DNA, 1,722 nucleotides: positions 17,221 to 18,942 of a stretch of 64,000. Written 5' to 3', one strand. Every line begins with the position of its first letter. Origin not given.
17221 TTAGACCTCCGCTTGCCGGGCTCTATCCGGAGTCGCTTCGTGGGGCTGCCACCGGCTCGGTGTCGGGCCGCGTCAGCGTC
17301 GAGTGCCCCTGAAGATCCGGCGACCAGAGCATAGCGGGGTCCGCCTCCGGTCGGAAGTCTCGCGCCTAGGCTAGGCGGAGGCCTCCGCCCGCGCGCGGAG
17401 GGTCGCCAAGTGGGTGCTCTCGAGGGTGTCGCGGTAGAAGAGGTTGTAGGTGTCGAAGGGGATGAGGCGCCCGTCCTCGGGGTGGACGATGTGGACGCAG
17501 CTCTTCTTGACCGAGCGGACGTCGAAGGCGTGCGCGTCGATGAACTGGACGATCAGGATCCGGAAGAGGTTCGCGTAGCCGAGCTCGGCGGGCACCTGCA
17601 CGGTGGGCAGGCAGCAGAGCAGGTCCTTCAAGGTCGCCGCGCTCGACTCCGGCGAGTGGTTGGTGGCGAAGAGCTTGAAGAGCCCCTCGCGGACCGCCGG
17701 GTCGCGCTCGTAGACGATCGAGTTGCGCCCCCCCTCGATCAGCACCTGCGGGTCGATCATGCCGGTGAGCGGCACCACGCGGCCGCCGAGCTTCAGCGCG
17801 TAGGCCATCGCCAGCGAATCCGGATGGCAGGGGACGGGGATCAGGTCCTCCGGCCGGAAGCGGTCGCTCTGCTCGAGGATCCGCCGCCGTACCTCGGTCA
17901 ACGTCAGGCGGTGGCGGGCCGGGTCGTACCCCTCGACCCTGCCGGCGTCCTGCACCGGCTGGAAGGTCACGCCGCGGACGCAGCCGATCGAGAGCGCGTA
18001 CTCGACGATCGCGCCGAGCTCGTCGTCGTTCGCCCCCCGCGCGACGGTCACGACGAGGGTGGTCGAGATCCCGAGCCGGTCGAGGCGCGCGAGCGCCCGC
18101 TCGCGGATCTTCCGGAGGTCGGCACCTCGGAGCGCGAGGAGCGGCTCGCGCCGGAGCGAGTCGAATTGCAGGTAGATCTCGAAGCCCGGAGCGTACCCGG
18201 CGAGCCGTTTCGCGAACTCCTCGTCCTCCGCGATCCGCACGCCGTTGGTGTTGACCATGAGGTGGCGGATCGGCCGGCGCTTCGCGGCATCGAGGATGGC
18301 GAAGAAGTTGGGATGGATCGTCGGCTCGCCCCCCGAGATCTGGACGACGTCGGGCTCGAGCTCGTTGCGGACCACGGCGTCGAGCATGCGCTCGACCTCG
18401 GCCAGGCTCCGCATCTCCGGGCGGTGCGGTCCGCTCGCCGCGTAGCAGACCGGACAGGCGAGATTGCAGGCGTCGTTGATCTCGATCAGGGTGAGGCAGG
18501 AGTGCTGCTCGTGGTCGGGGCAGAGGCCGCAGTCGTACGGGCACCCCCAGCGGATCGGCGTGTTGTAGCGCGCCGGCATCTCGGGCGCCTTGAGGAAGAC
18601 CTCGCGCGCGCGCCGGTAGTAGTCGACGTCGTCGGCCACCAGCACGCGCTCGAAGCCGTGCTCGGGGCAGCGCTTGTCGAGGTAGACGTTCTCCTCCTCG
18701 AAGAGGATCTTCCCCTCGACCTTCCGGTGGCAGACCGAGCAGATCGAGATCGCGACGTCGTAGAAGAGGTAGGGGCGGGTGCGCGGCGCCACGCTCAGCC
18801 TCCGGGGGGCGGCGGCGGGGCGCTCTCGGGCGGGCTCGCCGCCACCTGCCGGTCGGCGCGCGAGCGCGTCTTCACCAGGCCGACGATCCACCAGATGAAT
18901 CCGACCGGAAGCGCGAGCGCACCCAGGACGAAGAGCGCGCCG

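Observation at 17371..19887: Lgt-like transferase + small Cys/lipobox membrane protein + tetraether-synthase-like radical SAM: candidate undescribed lipid or lipoprotein cross-linking system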

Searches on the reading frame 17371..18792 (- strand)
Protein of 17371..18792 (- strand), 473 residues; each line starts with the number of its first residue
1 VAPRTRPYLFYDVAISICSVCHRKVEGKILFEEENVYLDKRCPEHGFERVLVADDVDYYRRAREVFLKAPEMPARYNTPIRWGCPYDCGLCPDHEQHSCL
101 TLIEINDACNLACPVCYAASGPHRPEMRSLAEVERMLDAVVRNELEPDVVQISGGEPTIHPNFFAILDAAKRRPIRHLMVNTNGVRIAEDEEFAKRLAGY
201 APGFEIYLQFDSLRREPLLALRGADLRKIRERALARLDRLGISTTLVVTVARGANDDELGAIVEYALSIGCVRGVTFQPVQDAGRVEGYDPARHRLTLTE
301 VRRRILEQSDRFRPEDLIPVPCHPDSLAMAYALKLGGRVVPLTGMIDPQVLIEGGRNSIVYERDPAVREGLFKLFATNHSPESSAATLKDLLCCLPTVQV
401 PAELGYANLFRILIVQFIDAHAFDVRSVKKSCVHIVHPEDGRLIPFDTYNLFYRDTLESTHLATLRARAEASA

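Call 5: search_protein_families(library=pfam, proteins=[window:17371-18792:-], max_evalue=0.01)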
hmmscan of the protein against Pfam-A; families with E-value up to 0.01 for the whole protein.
window:17371-18792:- (473 aa): 2 families
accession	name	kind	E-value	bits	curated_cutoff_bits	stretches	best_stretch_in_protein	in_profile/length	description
PF04055.27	Radical_SAM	-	2.5e-22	80.2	29.5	1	104-265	2-165/166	Radical SAM superfamily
PF23545.1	Zn_ribbon_HMPTM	-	1e-15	57.4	27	1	11-53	2-44/45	HMPTM N-terminal zinc ribbon domain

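Call 6: search_protein_families(library=ncbifam, proteins=[window:17371-18792:-], max_evalue=0.01)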
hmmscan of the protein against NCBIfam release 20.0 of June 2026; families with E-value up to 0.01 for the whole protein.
window:17371-18792:- (473 aa): 40 families (the best 25 are shown)
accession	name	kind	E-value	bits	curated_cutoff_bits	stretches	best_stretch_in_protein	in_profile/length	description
NF045646.2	rSAM_Se_TrsS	equivalog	7.5e-88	295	490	1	15-452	4-432/441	radical SAM (seleno)protein TrsS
NF045702.1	rSAM_GDGT_ether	equivalog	6.7e-76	255.9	450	2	15-323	3-312/486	tetraether lipid synthase Tes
NF045703.1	rSAM_Tes_intein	exception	4.6e-39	134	1700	3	145-322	642-816/1040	tetraether lipid synthase Tes, intein-containing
TIGR03962.1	mycofact_rSAM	equivalog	8.1e-17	61.4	265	1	99-272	13-179/339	mycofactocin radical SAM maturase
TIGR02666.1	moaA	equivalog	3.2e-14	52.7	284.05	1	103-301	14-216/336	GTP 3',8-cyclase MoaA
TIGR04055.1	rSAM_NirJ2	equivalog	5.4e-12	45.9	500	1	107-280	8-175/326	putative heme d1 biosynthesis radical SAM protein NirJ2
TIGR04317.1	W_rSAM_matur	equivalog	1.3e-11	44.2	380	1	102-232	7-132/349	tungsten cofactor oxidoreductase radical SAM maturase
TIGR04054.1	rSAM_NirJ1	equivalog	3.9e-10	38.9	650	1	102-197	39-130/387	putative heme d1 biosynthesis radical SAM protein NirJ1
NF038283.1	viperin_w_prok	equivalog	7.1e-10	38.5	180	1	105-199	8-105/281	viperin family antiviral radical SAM protein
NF045574.1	sacti_mat_StsB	exception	7.4e-10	38.2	625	1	104-265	101-255/466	StsB family radical SAM/SPASM domain sactipeptide maturase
TIGR04167.1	rSAM_SeCys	equivalog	1e-09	38.1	300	1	103-194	12-99/303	arsenosugar biosynthesis radical SAM (seleno)protein ArsS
NF001199.0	PRK00164.2-1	equivalog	1.6e-09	37.4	231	1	103-272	16-181/308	GTP 3',8-cyclase MoaA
NF050035.1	rSAM_WgK_link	exception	2.1e-09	36.8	650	1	96-253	6-159/367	radical SAM/SPASM peptide maturase WgkB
TIGR04251.1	SCM_rSAM_ScmF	equivalog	2.2e-09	37.2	400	1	106-296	11-198/353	SynChlorMet cassette radical SAM/SPASM protein ScmF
TIGR02668.1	moaA_archaeal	equivalog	4.9e-09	35.6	325.25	1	103-268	14-175/303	GTP 3',8-cyclase MoaA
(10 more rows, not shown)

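Call 7: find_homologous_proteins(query=window:17371-18792:-, max_evalue=1e-10)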
Query window:17371-18792:- (473 aa): 8000 proteins with E <= 1e-10 among 8000 candidates; the best 120 are listed.
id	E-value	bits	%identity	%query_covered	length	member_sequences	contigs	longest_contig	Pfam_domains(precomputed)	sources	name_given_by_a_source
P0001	0.0e+0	1085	100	100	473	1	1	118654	PF23545.2,PF04055.28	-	-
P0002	0.0e+0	1008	93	97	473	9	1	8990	PF23545.2,PF04055.28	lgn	-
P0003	1.9e-298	1008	93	97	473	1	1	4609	PF23545.2,PF04055.28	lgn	-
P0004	6.0e-298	1006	92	97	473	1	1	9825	PF23545.2,PF04055.28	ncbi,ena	-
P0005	1.2e-297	1005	92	99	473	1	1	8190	PF23545.2,PF04055.28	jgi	-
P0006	2.9e-297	1004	92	97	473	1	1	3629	PF23545.2,PF04055.28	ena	-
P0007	5.9e-297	1003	92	97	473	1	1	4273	PF23545.2,PF04055.28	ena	-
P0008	7.5e-297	1002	92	97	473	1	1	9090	PF23545.2,PF04055.28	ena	-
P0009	2.5e-295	997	92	97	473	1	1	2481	PF23545.2,PF04055.28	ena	-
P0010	5.0e-277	937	85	100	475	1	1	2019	PF23545.2,PF04055.28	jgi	jgi:uncharacterized radical SAM superfamily Fe-S cluster-containing enzyme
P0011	4.1e-275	931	85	97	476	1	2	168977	PF23545.2,PF04055.28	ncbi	ncbi:MAG: radical SAM protein [Thermoanaerobaculia bacterium]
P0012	7.1e-273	923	85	99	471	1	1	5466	PF23545.2,PF04055.28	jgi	-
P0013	3.4e-272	921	84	99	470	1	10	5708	PF23545.2,PF04055.28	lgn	-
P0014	6.3e-272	920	84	99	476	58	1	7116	PF23545.2,PF04055.28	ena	-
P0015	7.0e-272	920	85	97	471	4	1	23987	PF23545.2,PF04055.28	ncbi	ncbi:MAG: radical SAM protein [Thermoanaerobaculia bacterium]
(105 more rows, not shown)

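Call 12: find_related_loci(query=A1, collection=genome_contigs, flank=8000)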
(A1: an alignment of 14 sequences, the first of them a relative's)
Query A1 (473 aa) in genome_contigs; peptide patterns used: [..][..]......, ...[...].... (x = any residue, [..] = any of these).
599 stretches matched a pattern (row limit reached: there are more); 577 encode a relative of the query (tblastn E <= 1e-3); the best 80 are kept; 80 distinct loci.
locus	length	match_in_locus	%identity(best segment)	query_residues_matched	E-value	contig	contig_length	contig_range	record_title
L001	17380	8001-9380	85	1-460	0e+0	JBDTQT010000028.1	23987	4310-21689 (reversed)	MAG: Thermoanaerobaculia bacterium isolate cluster3_bin.229 NODE_6883_length_23987_cov_10.631205, whole genome shotgun s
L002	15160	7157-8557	82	1-467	0e+0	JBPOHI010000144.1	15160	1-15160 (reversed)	MAG: Acidobacteriota bacterium isolate MAG_190 c_000000215624, whole genome shotgun sequence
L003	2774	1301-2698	75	4-469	0e+0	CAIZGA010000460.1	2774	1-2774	MAG: uncultured Acidobacteria bacterium isolate AM-2014_bin-1134 genome assembly, contig: bin-1134:460/687, whole genome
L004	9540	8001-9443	72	1-471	0e+0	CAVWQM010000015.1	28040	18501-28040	MAG: uncultured Acidobacteriaceae bacterium isolate MFD04967.bin.1.10 genome assembly, contig: contig_69375, whole genom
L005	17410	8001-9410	73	1-471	0e+0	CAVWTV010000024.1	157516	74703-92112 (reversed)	MAG: uncultured Acidobacteriaceae bacterium isolate MFD01689.bin.1.89 genome assembly, contig: contig_55627, whole genom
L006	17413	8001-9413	73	1-472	0e+0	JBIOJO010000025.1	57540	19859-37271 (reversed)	MAG: Elusimicrobiota bacterium isolate GcC5-9 k141_1156501_length_57540_cov_43.5782, whole genome shotgun sequence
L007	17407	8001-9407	72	4-472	0e+0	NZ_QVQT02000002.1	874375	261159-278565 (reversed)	Paracidobacterium acidisoli strain 4G-K13 scaffold2, whole genome shotgun sequence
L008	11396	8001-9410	73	1-471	0e+0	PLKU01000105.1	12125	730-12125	MAG: Acidobacteriaceae bacterium isolate palsa_421 73.20120800_P2M.13_contig_8394, whole genome shotgun sequence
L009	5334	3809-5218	71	4-473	0e+0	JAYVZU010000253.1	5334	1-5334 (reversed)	MAG: Rhodanobacteraceae bacterium isolate GL91_UP_concoct_143 GL91_UP_concoct_143_252, whole genome shotgun sequence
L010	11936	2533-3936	72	1-468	0e+0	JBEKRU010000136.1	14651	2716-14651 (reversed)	MAG: Terracidiphilus sp. isolate SPRUCE 518 SPRUCE_518_136, whole genome shotgun sequence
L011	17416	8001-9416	73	1-473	0e+0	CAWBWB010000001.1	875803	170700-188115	MAG: uncultured Acidobacteriaceae bacterium isolate MFD04540.bin.1.144 genome assembly, contig: contig_12173, whole geno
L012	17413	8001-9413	73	1-472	0e+0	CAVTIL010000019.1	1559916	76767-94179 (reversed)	MAG: uncultured Acidobacteriota bacterium isolate MFD06229.bin.1.266 genome assembly, contig: contig_6769, whole genome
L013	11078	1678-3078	75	5-470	0e+0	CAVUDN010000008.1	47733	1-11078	MAG: uncultured Acidobacteriota bacterium isolate MFD05377.bin.3.303 genome assembly, contig: contig_110094, whole genom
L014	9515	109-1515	73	1-469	0e+0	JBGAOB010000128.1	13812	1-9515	MAG: Candidatus Eisenbacteria bacterium isolate MAG_AAO_H10.41 AAOH10-41_opera_contig_13824, whole genome shotgun sequen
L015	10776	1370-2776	73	1-469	0e+0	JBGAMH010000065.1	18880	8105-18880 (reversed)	MAG: Candidatus Eisenbacteria bacterium isolate MAG_MBR_H10.5 MBRH10-5_opera_contig_9818, whole genome shotgun sequence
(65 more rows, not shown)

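Call 23: search_solved_structures(query=window:17371-18792:-, max_evalue=0.001, show_alignments=2)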
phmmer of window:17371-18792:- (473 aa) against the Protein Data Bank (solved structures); distinct sequences matched with E-value up to 0.001: 3.
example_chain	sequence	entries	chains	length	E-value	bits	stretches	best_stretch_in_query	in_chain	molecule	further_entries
7tol_A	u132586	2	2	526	6.4e-66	226.1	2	14-322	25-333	glycerol dibiphytanyl glycerol tetraether - macrocyclic archaeol synthase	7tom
6efn_A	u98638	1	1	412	3.2e-05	26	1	102-271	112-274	Sporulation killing factor maturation protein SkfB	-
7wzv_A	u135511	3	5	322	3.9e-05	25.7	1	107-187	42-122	4Fe-4S cluster-binding domain-containing protein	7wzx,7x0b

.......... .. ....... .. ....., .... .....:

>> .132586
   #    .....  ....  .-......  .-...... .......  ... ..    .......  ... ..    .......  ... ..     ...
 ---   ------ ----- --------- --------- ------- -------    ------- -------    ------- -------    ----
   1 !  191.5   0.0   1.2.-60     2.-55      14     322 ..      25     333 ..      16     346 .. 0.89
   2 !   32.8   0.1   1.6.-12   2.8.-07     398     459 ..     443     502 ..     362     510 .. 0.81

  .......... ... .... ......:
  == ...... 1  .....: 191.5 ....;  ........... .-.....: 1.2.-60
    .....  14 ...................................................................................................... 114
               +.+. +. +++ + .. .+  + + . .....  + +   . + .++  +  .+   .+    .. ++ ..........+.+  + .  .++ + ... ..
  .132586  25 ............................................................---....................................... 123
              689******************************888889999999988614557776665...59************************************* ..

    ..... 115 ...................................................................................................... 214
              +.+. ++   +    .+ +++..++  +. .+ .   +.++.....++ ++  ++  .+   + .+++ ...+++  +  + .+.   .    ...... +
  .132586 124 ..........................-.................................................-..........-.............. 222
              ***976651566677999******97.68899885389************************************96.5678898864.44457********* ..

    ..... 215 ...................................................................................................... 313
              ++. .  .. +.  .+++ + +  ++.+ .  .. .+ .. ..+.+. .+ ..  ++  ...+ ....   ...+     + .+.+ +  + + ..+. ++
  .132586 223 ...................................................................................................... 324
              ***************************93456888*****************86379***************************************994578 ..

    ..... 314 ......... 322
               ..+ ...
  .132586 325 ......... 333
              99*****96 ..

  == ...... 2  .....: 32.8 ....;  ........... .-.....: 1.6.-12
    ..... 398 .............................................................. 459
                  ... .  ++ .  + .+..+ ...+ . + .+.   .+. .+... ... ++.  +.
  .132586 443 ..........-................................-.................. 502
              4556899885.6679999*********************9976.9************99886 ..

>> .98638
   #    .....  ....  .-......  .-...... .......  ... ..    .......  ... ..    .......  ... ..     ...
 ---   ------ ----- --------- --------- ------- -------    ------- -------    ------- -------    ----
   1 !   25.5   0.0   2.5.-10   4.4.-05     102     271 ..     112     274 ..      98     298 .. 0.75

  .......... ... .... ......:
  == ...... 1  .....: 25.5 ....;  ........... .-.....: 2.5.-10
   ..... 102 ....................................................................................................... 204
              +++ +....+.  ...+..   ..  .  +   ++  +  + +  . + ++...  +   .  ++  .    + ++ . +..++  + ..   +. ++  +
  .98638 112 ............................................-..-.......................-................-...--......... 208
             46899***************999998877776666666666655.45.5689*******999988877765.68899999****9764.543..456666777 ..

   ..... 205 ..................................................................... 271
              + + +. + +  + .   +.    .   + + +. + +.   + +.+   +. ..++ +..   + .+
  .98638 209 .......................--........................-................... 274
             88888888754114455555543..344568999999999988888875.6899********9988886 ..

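Call 48: search_protein_representatives(protein=window:17371-18792:-)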
Query: 473 residues. Proteins with E-value up to 0.001 (for the whole library): 7360; up to 1e-10: 2476; up to 1e-30: 690. The best 150 are listed.
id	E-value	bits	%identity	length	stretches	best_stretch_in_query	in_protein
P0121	4.2e-235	797.2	72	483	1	3-472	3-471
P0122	1.7e-156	538.0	53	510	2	1-391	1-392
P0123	2.3e-149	514.5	67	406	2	1-164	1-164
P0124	2.8e-141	487.8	54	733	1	9-456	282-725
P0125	2.7e-130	451.6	58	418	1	98-467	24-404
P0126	3.3e-125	434.9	62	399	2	136-346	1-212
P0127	1.5e-119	416.2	56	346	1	6-327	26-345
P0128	5.4e-119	414.4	74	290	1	72-312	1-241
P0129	1.5e-118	412.9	66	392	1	2-278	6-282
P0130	2.8e-118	412.0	75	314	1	141-389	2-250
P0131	3.9e-117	408.2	69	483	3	2-221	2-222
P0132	2.3e-115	402.4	56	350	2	72-270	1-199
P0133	3.3e-115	401.9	44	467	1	14-458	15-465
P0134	3.8e-102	358.8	43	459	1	16-453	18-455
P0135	4.4e-102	358.6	53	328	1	141-458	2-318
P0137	2.1e-100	353.0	41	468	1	5-452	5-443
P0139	6.0e-94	331.8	43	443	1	21-454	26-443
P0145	7.5e-87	308.4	39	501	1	5-459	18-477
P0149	1.6e-85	304.0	37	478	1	5-457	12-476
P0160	3.2e-80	286.5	36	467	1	15-455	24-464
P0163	5.1e-80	285.8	37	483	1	10-455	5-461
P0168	2.4e-78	280.3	34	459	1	4-455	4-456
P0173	5.6e-76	272.5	41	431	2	14-340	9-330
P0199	8.8e-68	245.5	39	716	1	6-345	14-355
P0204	4.5e-66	239.9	36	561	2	14-456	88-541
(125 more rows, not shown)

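Call 50: search_protein_families(library=pfam, proteins=[P0124, P0199, P0204, P0133, P0137, P0145], max_evalue=0.001)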
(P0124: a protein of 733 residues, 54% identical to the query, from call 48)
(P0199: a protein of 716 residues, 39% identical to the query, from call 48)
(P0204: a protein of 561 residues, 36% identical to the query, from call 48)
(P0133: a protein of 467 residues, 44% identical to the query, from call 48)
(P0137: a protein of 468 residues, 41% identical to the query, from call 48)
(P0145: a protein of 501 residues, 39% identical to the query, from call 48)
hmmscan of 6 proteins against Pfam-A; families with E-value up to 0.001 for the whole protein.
P0124 (733 aa): 3 families
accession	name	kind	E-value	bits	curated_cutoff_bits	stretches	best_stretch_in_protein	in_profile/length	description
PF01790.23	LGT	-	1.6e-22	80.4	24.9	1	4-236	1-232/240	Prolipoprotein diacylglyceryl transferase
PF04055.27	Radical_SAM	-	2.3e-22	80.4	29.5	1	376-537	2-166/166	Radical SAM superfamily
PF23545.1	Zn_ribbon_HMPTM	-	9.2e-16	57.6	27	1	284-326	2-44/45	HMPTM N-terminal zinc ribbon domain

P0199 (716 aa): 3 families
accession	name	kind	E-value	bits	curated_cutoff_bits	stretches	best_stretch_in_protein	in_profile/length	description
PF04055.27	Radical_SAM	-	1.1e-18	68.4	29.5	1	113-274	4-165/166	Radical SAM superfamily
PF23545.1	Zn_ribbon_HMPTM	-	2.3e-16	59.5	27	1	18-62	1-45/45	HMPTM N-terminal zinc ribbon domain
PF13353.11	Fer4_12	-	0.00072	20.3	22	0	114-200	13-99/137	4Fe-4S single cluster domain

P0204 (561 aa): 2 families
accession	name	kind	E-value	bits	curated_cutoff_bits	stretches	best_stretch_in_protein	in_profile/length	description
PF23545.1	Zn_ribbon_HMPTM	-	2.2e-20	72.4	27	2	86-127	3-44/45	HMPTM N-terminal zinc ribbon domain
PF04055.27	Radical_SAM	-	8.3e-19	68.8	29.5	1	176-334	1-165/166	Radical SAM superfamily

P0133 (467 aa): 3 families
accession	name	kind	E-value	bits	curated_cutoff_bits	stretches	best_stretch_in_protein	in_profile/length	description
PF04055.27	Radical_SAM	-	6.3e-24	85.4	29.5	1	107-269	2-166/166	Radical SAM superfamily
PF23545.1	Zn_ribbon_HMPTM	-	5.8e-09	35.8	27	1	11-57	1-44/45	HMPTM N-terminal zinc ribbon domain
PF13353.11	Fer4_12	-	0.00064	20.5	22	0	109-194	12-98/137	4Fe-4S single cluster domain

P0137 (468 aa): 3 families
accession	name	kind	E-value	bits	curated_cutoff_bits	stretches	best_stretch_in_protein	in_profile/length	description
PF04055.27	Radical_SAM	-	5.3e-24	85.7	29.5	1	102-261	1-166/166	Radical SAM superfamily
PF23545.1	Zn_ribbon_HMPTM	-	7.6e-18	64.2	27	1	10-54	1-45/45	HMPTM N-terminal zinc ribbon domain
PF13353.11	Fer4_12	-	9.4e-05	23.2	22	1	106-220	13-132/137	4Fe-4S single cluster domain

P0145 (501 aa): 2 families
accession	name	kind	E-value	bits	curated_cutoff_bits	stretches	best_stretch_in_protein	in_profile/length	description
PF04055.27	Radical_SAM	-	1.1e-19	71.6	29.5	1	117-276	3-165/166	Radical SAM superfamily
PF23545.1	Zn_ribbon_HMPTM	-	1.5e-17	63.3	27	1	23-65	1-43/45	HMPTM N-terminal zinc ribbon domain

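Call 52: list_cluster_members(proteins=[P0124])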
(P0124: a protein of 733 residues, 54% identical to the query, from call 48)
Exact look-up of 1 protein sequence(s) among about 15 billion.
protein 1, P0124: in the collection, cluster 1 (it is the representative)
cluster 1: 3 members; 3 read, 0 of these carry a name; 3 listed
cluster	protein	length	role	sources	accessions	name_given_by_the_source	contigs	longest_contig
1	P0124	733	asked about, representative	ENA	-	-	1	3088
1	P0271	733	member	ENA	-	-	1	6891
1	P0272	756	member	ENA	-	-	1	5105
